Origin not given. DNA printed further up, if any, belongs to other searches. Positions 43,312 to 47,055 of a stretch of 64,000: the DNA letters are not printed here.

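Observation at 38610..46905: Three-gene operon pairing a Cas4-like nuclease/SF1 helicase with Mre11-like and Rad50-like proteins, in a defence-island context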

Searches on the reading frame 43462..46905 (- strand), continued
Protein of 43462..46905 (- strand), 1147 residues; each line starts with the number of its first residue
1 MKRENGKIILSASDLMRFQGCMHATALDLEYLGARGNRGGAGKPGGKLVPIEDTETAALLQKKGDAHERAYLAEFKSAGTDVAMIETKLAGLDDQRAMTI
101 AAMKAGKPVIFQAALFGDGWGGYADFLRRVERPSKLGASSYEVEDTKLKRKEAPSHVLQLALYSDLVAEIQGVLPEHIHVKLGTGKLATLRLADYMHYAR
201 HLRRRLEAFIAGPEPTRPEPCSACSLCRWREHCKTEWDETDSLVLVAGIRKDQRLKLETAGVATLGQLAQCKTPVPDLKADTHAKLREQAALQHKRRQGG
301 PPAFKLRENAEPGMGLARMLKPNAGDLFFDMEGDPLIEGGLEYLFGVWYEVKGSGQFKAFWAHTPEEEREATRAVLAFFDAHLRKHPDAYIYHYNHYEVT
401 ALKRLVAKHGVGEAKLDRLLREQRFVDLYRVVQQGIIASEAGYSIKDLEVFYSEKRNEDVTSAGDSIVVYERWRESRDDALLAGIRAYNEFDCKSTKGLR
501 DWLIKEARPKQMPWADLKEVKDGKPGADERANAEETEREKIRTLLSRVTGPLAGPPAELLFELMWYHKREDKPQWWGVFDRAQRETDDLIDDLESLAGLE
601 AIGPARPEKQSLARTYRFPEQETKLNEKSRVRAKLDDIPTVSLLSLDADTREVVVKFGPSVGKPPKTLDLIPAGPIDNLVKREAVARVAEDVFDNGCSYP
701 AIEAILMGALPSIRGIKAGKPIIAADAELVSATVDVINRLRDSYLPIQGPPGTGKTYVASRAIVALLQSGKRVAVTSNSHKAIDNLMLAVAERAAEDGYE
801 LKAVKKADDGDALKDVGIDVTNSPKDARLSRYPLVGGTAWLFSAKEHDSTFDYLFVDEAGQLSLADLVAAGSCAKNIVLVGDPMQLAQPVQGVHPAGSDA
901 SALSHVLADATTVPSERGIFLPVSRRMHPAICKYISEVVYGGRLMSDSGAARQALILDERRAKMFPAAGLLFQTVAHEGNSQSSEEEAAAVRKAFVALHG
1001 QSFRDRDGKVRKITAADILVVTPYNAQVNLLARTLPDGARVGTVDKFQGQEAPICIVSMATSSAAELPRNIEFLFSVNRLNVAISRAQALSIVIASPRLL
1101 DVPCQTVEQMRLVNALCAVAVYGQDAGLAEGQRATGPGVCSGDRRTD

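Call 63: find_homologous_proteins(query=window:43462-46905:-, max_evalue=1e-20)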
Query window:43462-46905:- (1147 aa): 5797 proteins with E <= 1e-20 among 8000 candidates; the best 120 are listed.
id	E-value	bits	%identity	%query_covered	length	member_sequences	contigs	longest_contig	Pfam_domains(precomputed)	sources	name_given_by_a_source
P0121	0.0e+0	2563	99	100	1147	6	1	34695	PF13087.13,PF13086.13,PF01443.25,PF13604.13,PF13245.13,PF13482.13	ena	-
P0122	0.0e+0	2253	89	98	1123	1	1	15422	PF13087.13,PF13086.13,PF01443.25,PF13604.13,PF13245.13,PF13482.13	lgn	-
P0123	0.0e+0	1796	71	98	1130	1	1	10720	PF13087.13,PF13086.13,PF13604.13,PF13245.13,PF13482.13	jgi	jgi:predicted RecB family nuclease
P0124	0.0e+0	1727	70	98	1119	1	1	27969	PF13087.13,PF13086.13,PF05127.22,PF13604.13,PF13245.13,PF13482.13,PF09848.16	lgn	-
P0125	0.0e+0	1714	69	98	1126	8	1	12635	PF13087.13,PF13086.13,PF05127.22,PF13604.13,PF13245.13,PF13482.13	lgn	-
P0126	0.0e+0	1706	68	98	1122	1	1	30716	PF13087.13,PF13086.13,PF13604.13,PF13245.13,PF13482.13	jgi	-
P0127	0.0e+0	1704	69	98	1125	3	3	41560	PF13087.13,PF13086.13,PF01443.25,PF13604.13,PF13245.13,PF13482.13,PF04851.22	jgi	jgi:uncharacterized protein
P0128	0.0e+0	1702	68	97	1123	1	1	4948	PF13087.13,PF13086.13,PF05127.22,PF13604.13,PF13245.13,PF13482.13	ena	-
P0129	0.0e+0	1699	68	98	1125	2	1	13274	PF13087.13,PF13086.13,PF13604.13,PF13245.13,PF13482.13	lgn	-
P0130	0.0e+0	1696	69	98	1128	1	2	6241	PF13087.13,PF13086.13,PF13604.13,PF13245.13,PF13482.13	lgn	-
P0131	0.0e+0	1682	67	98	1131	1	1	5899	PF13087.13,PF13086.13,PF05127.22,PF13604.13,PF13245.13,PF13482.13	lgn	-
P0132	0.0e+0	1674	68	98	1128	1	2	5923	PF13087.13,PF13086.13,PF13604.13,PF13245.13,PF13482.13,PF04851.22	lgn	-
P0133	0.0e+0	1672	68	98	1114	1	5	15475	PF13087.13,PF13086.13,PF01443.25,PF13604.13,PF13245.13,PF13482.13,PF04851.22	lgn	-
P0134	0.0e+0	1666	68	97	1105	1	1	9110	PF13087.13,PF13086.13,PF13604.13,PF13245.13,PF13482.13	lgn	-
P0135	0.0e+0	1657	67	98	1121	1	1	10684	PF13087.13,PF13086.13,PF01443.25,PF13604.13,PF13245.13,PF13482.13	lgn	-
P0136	0.0e+0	1656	67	98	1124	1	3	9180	PF13087.13,PF13086.13,PF12705.14,PF13604.13,PF13245.13,PF13482.13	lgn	-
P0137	0.0e+0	1622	66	98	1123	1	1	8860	PF13087.13,PF13086.13,PF05127.22,PF13604.13,PF13245.13,PF13482.13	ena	-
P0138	0.0e+0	1554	64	98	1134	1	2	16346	PF13087.13,PF13086.13,PF13604.13,PF13245.13,PF13482.13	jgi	jgi:predicted RecB family nuclease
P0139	0.0e+0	1479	68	86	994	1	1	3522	PF13086.13,PF13604.13,PF13245.13,PF13482.13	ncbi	-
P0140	0.0e+0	1476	62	98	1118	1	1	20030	PF13087.13,PF13086.13,PF13604.13,PF13245.13,PF13482.13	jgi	jgi:predicted RecB family nuclease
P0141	0.0e+0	1475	62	98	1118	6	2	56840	PF13087.13,PF13086.13,PF13604.13,PF13245.13,PF13482.13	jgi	jgi:uncharacterized protein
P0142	0.0e+0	1474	62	98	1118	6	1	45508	PF13087.13,PF13086.13,PF13604.13,PF13245.13,PF13482.13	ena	-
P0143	0.0e+0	1472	62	98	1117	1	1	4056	PF13087.13,PF13086.13,PF01443.25,PF13604.13,PF13245.13,PF13482.13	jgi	jgi:uncharacterized protein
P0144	0.0e+0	1465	61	98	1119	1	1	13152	PF13087.13,PF13086.13,PF13604.13,PF13245.13,PF13482.13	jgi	jgi:uncharacterized protein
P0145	0.0e+0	1465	62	98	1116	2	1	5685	PF13087.13,PF13086.13,PF13604.13,PF13245.13,PF13482.13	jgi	jgi:uncharacterized protein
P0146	0.0e+0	1464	61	98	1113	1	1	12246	PF13087.13,PF13086.13,PF13604.13,PF13245.13,PF13482.13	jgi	jgi:uncharacterized protein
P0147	0.0e+0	1460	61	98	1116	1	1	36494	PF13087.13,PF13086.13,PF12705.14,PF13604.13,PF13245.13,PF13482.13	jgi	jgi:predicted RecB family nuclease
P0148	0.0e+0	1455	61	98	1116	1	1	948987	PF13087.13,PF13086.13,PF13604.13,PF13245.13,PF13482.13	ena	-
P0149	0.0e+0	1455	61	98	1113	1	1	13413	PF13087.13,PF13086.13,PF13604.13,PF13245.13,PF13482.13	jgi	jgi:uncharacterized protein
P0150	0.0e+0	1451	61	98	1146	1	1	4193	PF13087.13,PF13086.13,PF13604.13,PF13245.13,PF13482.13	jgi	jgi:uncharacterized protein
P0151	0.0e+0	1450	61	98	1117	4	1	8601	PF13087.13,PF13086.13,PF12705.14,PF01443.25,PF13604.13,PF13245.13,PF13482.13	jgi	jgi:predicted RecB family nuclease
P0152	0.0e+0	1448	61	98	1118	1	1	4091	PF13087.13,PF13086.13,PF13604.13,PF13245.13,PF13482.13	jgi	jgi:uncharacterized protein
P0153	0.0e+0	1444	61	98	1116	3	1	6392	PF13087.13,PF13086.13,PF13604.13,PF13245.13,PF13482.13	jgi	jgi:uncharacterized protein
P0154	0.0e+0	1444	61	98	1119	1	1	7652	PF13087.13,PF13086.13,PF13604.13,PF13245.13,PF13482.13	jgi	jgi:uncharacterized protein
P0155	0.0e+0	1441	60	98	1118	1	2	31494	PF13087.13,PF13086.13,PF13604.13,PF13245.13,PF13482.13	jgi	jgi:uncharacterized protein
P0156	0.0e+0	1441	60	98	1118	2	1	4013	PF13087.13,PF13086.13,PF13604.13,PF13245.13,PF13482.13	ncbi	-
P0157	0.0e+0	1439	60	98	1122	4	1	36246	PF13087.13,PF13086.13,PF13604.13,PF13245.13,PF13482.13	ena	-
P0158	0.0e+0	1434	60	97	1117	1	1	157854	PF13087.13,PF13086.13,PF13604.13,PF13245.13,PF13482.13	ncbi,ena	-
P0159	0.0e+0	1380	58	97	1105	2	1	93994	PF13087.13,PF13086.13,PF13604.13,PF13245.13,PF13482.13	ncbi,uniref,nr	ncbi:TM0106 family RecB-like putative nuclease [Vineibacter terrae]|uniref:TM0106 family RecB-like p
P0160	0.0e+0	1375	57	98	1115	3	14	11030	PF13087.13,PF13086.13,PF01443.25,PF13604.13,PF13245.13,PF13482.13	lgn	-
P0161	0.0e+0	1371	58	98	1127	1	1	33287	PF13087.13,PF13086.13,PF12705.14,PF13604.13,PF13245.13,PF13482.13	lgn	-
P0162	0.0e+0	1350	58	97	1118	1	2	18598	PF13087.13,PF13086.13,PF12705.14,PF13604.13,PF13245.13,PF13482.13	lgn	-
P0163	0.0e+0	1343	56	98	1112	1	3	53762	PF13538.13,PF13087.13,PF13086.13,PF01443.25,PF13604.13,PF13245.13,PF13482.13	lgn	-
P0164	0.0e+0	1341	56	99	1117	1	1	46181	PF13087.13,PF13086.13,PF05127.22,PF13604.13,PF13245.13,PF13482.13,PF09848.16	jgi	jgi:predicted RecB family nuclease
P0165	0.0e+0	1318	56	98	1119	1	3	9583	PF13087.13,PF13086.13,PF01443.25,PF13604.13,PF13245.13,PF13482.13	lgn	-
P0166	0.0e+0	1309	55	98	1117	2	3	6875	PF13087.13,PF13086.13,PF13604.13,PF13245.13,PF13482.13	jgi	-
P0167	0.0e+0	1308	56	94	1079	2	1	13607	PF13087.13,PF13086.13,PF13604.13,PF13245.13,PF13482.13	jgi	-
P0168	0.0e+0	1302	55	98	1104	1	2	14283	PF13087.13,PF13086.13,PF13604.13,PF13245.13,PF13482.13,PF09848.16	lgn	-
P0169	0.0e+0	1301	56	98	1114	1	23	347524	PF13087.13,PF13086.13,PF13604.13,PF13245.13,PF13482.13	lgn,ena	-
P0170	0.0e+0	1298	55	97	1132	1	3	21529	PF13087.13,PF13086.13,PF13604.13,PF13245.13,PF13482.13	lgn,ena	-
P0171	0.0e+0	1291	55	98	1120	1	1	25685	PF13087.13,PF13086.13,PF13604.13,PF13245.13,PF13482.13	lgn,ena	-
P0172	0.0e+0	1288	55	98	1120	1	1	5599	PF13087.13,PF13086.13,PF12705.14,PF13604.13,PF13245.13,PF13482.13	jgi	jgi:uncharacterized protein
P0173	0.0e+0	1283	55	97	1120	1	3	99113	PF13087.13,PF13086.13,PF01443.25,PF13604.13,PF13245.13,PF13482.13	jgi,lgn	jgi:uncharacterized protein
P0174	0.0e+0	1277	55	99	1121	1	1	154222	PF13087.13,PF13086.13,PF13604.13,PF13245.13,PF13482.13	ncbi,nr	ncbi:MAG: TM0106 family RecB-like putative nuclease [Alphaproteobacteria bacterium]|nr:TM0106 family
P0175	0.0e+0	1271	54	98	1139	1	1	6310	PF13087.13,PF13086.13,PF13604.13,PF13245.13,PF13482.13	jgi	jgi:predicted RecB family nuclease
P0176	0.0e+0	1268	53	98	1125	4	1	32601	PF13087.13,PF13086.13,PF01443.25,PF13604.13,PF13245.13,PF13482.13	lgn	-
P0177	0.0e+0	1264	54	97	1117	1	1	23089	PF13087.13,PF13086.13,PF01443.25,PF13604.13,PF13245.13,PF13482.13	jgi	-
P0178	0.0e+0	1241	53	98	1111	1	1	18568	PF13087.13,PF13086.13,PF13604.13,PF13245.13,PF13482.13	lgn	-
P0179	0.0e+0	1237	53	98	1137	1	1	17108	PF13087.13,PF13086.13,PF13604.13,PF13245.13,PF13482.13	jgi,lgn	-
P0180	0.0e+0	1237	54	98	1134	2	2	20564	PF13087.13,PF13086.13,PF13604.13,PF13245.13,PF13482.13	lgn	-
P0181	0.0e+0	1236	53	98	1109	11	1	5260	PF13087.13,PF13086.13,PF13604.13,PF13245.13,PF13482.13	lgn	-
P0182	0.0e+0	1229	54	98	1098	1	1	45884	PF13087.13,PF13086.13,PF13604.13,PF13245.13,PF13482.13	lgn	-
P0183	0.0e+0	1222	53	97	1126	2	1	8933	PF13087.13,PF13086.13,PF13604.13,PF13245.13,PF13482.13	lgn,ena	-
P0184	0.0e+0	1221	53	98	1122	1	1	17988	PF13087.13,PF13086.13,PF13604.13,PF13245.13,PF13482.13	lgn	-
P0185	0.0e+0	1216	52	98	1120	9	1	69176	PF13087.13,PF13086.13,PF01443.25,PF13604.13,PF13245.13,PF13482.13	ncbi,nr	ncbi:MAG: TM0106 family RecB-like putative nuclease [Mesorhizobium sp.]|nr:MAG: TM0106 family RecB-l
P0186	0.0e+0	1214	53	98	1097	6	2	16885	PF13087.13,PF13086.13,PF13604.13,PF13245.13,PF13482.13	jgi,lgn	jgi:uncharacterized protein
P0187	0.0e+0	1207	52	98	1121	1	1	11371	PF13087.13,PF13086.13,PF13604.13,PF13245.13,PF13482.13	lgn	-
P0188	0.0e+0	1206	52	99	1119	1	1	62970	PF13087.13,PF13086.13,PF01443.25,PF13604.13,PF13245.13,PF13482.13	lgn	-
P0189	0.0e+0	1203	51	98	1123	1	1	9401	PF13087.13,PF13086.13,PF01443.25,PF13604.13,PF13245.13,PF13482.13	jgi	jgi:uncharacterized protein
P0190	0.0e+0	1202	53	98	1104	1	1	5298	PF13087.13,PF13086.13,PF13604.13,PF13245.13,PF13482.13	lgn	-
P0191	0.0e+0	1197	53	98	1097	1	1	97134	PF13087.13,PF13086.13,PF13604.13,PF13245.13,PF13482.13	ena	-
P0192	0.0e+0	1195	53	97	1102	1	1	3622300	PF13087.13,PF13086.13,PF13604.13,PF13245.13,PF13482.13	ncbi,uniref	ncbi:TM0106 family RecB-like putative nuclease [Mesorhizobium sp. CAU 1732]|uniref:TM0106 family Rec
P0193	0.0e+0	1194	53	98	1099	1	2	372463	PF13087.13,PF13086.13,PF13604.13,PF13245.13,PF13482.13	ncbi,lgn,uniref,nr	ncbi:uncharacterized protein FHS85_004483 [Rhodoligotrophos appendicifer]|uniref:TM0106 family RecB-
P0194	0.0e+0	1192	61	78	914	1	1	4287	PF13086.13,PF12705.14,PF13604.13,PF13245.13,PF13482.13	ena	-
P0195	0.0e+0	1192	53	97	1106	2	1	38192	PF13087.13,PF13086.13,PF13604.13,PF13245.13,PF13482.13,PF04851.22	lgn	-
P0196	0.0e+0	1192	53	97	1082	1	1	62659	PF13087.13,PF13086.13,PF13604.13,PF13245.13,PF13482.13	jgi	jgi:uncharacterized protein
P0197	0.0e+0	1192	52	96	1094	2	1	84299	PF13087.13,PF13086.13,PF01443.25,PF13604.13,PF13245.13,PF13482.13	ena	-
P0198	0.0e+0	1190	52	98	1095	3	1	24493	PF13087.13,PF13086.13,PF01443.25,PF13604.13,PF13245.13,PF13482.13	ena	-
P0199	0.0e+0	1190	52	98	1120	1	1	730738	PF13087.13,PF13086.13,PF01443.25,PF13604.13,PF13245.13,PF13482.13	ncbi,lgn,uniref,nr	ncbi:TM0106 family RecB-like putative nuclease [Mesorhizobium sp. CA15]|uniref:TM0106 family RecB-li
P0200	0.0e+0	1188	51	98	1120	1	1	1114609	PF13087.13,PF13086.13,PF13604.13,PF13245.13,PF13482.13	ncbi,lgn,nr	ncbi:TM0106 family RecB-like putative nuclease [bacterium M00.F.Ca.ET.141.01.1.1]|nr:TM0106 family R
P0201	0.0e+0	1185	53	97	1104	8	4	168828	PF13087.13,PF13086.13,PF13604.13,PF13245.13,PF13482.13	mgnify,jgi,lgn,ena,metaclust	mgnify:CR=1 FL=1|metaclust:\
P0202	0.0e+0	1184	50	100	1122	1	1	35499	PF13087.13,PF13086.13,PF01443.25,PF13604.13,PF13245.13,PF13482.13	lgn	-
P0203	0.0e+0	1181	50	99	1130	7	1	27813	PF13087.13,PF13086.13,PF13604.13,PF13245.13,PF13482.13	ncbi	-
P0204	0.0e+0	1181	53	98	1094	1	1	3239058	PF13087.13,PF13086.13,PF13604.13,PF13245.13,PF13482.13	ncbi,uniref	ncbi:TM0106 family RecB-like putative nuclease [Prosthecomicrobium sp. N25]|uniref:TM0106 family Rec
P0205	0.0e+0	1179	51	98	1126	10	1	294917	PF13087.13,PF13086.13,PF01443.25,PF13604.13,PF13245.13,PF13482.13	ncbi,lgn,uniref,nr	ncbi:TM0106 family RecB-like putative nuclease [Mesorhizobium sp. CO1-1-8]|uniref:TM0106 family RecB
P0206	0.0e+0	1177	52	98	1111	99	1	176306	PF13087.13,PF13086.13,PF13604.13,PF13245.13,PF13482.13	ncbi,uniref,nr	ncbi:MAG: hypothetical protein DI569_03530 [Sphingopyxis macrogoltabida]|uniref:Uncharacterized prot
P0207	0.0e+0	1175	52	97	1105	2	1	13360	PF13087.13,PF13086.13,PF13604.13,PF13245.13,PF13482.13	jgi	jgi:predicted RecB family nuclease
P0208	0.0e+0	1174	50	99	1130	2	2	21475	PF13087.13,PF13086.13,PF13604.13,PF13245.13,PF13482.13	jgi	jgi:predicted RecB family nuclease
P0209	0.0e+0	1173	53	98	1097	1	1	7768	PF13087.13,PF13086.13,PF12705.14,PF13604.13,PF13245.13,PF13482.13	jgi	jgi:predicted RecB family nuclease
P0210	0.0e+0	1172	52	96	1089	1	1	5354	PF13087.13,PF13086.13,PF13604.13,PF13245.13,PF13482.13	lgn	-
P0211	0.0e+0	1172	49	100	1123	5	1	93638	PF13087.13,PF13086.13,PF01443.25,PF13604.13,PF13245.13,PF13482.13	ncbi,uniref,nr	ncbi:TM0106 family RecB-like putative nuclease [Mesorhizobium waimense]|uniref:TM0106 family RecB-li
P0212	0.0e+0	1171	51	98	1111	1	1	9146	PF13087.13,PF13086.13,PF13604.13,PF13245.13,PF13482.13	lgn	-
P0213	0.0e+0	1170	52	96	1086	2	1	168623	PF13087.13,PF13086.13,PF13604.13,PF13245.13,PF13482.13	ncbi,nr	ncbi:TM0106 family RecB-like putative nuclease [Allomesorhizobium camelthorni]|nr:TM0106 family RecB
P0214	0.0e+0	1169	50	97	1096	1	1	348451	PF13087.13,PF13086.13,PF01443.25,PF13604.13,PF13245.13,PF13482.13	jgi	jgi:uncharacterized protein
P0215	0.0e+0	1167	51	98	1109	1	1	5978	PF13087.13,PF13086.13,PF01443.25,PF13604.13,PF13245.13,PF13482.13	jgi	jgi:uncharacterized protein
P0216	0.0e+0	1165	51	98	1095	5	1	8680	PF13087.13,PF13086.13,PF13604.13,PF13245.13,PF13482.13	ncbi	-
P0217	0.0e+0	1162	52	98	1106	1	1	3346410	PF13087.13,PF13086.13,PF13604.13,PF13245.13,PF13482.13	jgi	jgi:predicted RecB family nuclease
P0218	0.0e+0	1161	50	98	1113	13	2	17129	PF13087.13,PF13086.13,PF01443.25,PF13604.13,PF13245.13,PF13482.13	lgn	-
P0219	0.0e+0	1161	50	98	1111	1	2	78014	PF13087.13,PF13086.13,PF13604.13,PF13245.13,PF13482.13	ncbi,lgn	-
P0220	0.0e+0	1161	51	98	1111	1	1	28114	PF13087.13,PF13086.13,PF13604.13,PF13245.13,PF13482.13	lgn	-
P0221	0.0e+0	1160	51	97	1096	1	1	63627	PF13087.13,PF13086.13,PF01443.25,PF13604.13,PF13245.13,PF13482.13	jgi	jgi:uncharacterized protein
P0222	0.0e+0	1160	50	98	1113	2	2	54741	PF13087.13,PF13086.13,PF01443.25,PF13604.13,PF13245.13,PF13482.13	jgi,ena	-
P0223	0.0e+0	1159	51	98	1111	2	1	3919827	PF13087.13,PF13086.13,PF13604.13,PF13245.13,PF13482.13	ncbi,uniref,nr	ncbi:TM0106 family RecB-like putative nuclease [Sphingomonas naphthae]|uniref:TM0106 family RecB-lik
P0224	0.0e+0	1157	50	98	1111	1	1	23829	PF13087.13,PF13086.13,PF13604.13,PF13245.13,PF13482.13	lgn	-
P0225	0.0e+0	1157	52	98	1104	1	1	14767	PF13087.13,PF13086.13,PF13604.13,PF13245.13,PF13482.13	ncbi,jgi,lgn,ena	jgi:predicted RecB family nuclease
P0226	0.0e+0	1157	50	98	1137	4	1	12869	PF13087.13,PF13086.13,PF13604.13,PF13245.13,PF13482.13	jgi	jgi:predicted RecB family nuclease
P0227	0.0e+0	1157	52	98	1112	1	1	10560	PF13087.13,PF13086.13,PF12705.14,PF01443.25,PF13604.13,PF13245.13,PF13482.13,PF09848.16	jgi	jgi:predicted RecB family nuclease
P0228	0.0e+0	1157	50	98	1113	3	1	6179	PF13087.13,PF13086.13,PF13604.13,PF13245.13,PF13482.13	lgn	-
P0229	0.0e+0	1156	51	98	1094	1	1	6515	PF13087.13,PF13086.13,PF05127.22,PF01443.25,PF13604.13,PF13245.13,PF13482.13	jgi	jgi:predicted RecB family nuclease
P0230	0.0e+0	1156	52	98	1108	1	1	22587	PF13087.13,PF13086.13,PF05127.22,PF13604.13,PF13245.13,PF13482.13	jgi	jgi:predicted RecB family nuclease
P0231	0.0e+0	1155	50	98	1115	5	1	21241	PF13087.13,PF13086.13,PF13604.13,PF13245.13,PF13482.13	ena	-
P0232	0.0e+0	1155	51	98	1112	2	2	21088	PF13087.13,PF13086.13,PF13604.13,PF13245.13,PF13482.13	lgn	-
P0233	0.0e+0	1154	50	98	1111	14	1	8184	PF13087.13,PF13086.13,PF05127.22,PF13604.13,PF13245.13,PF13482.13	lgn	-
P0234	0.0e+0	1153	50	98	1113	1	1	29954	PF13087.13,PF13086.13,PF13604.13,PF13245.13,PF13482.13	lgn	-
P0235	0.0e+0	1152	51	98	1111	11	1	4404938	PF13087.13,PF13086.13,PF13604.13,PF13245.13,PF13482.13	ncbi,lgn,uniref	ncbi:TM0106 family RecB-like putative nuclease [Sphingomonas sp. R86520]|uniref:TM0106 family RecB-l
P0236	0.0e+0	1152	50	98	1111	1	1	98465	PF13087.13,PF13086.13,PF13604.13,PF13245.13,PF13482.13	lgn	-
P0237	0.0e+0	1151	50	98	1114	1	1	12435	PF13087.13,PF13086.13,PF01443.25,PF13604.13,PF13245.13,PF13482.13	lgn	-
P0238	0.0e+0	1151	50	98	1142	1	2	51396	PF13087.13,PF13086.13,PF13604.13,PF13245.13,PF13482.13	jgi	jgi:uncharacterized protein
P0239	0.0e+0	1151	52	98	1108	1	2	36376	PF13087.13,PF13086.13,PF05127.22,PF13604.13,PF13245.13,PF13482.13,PF09848.16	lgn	-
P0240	0.0e+0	1149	50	98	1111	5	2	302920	PF13087.13,PF13086.13,PF13604.13,PF13245.13,PF13482.13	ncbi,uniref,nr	ncbi:TM0106 family RecB-like putative nuclease [Sphingomonas hankookensis]|uniref:TM0106 family RecB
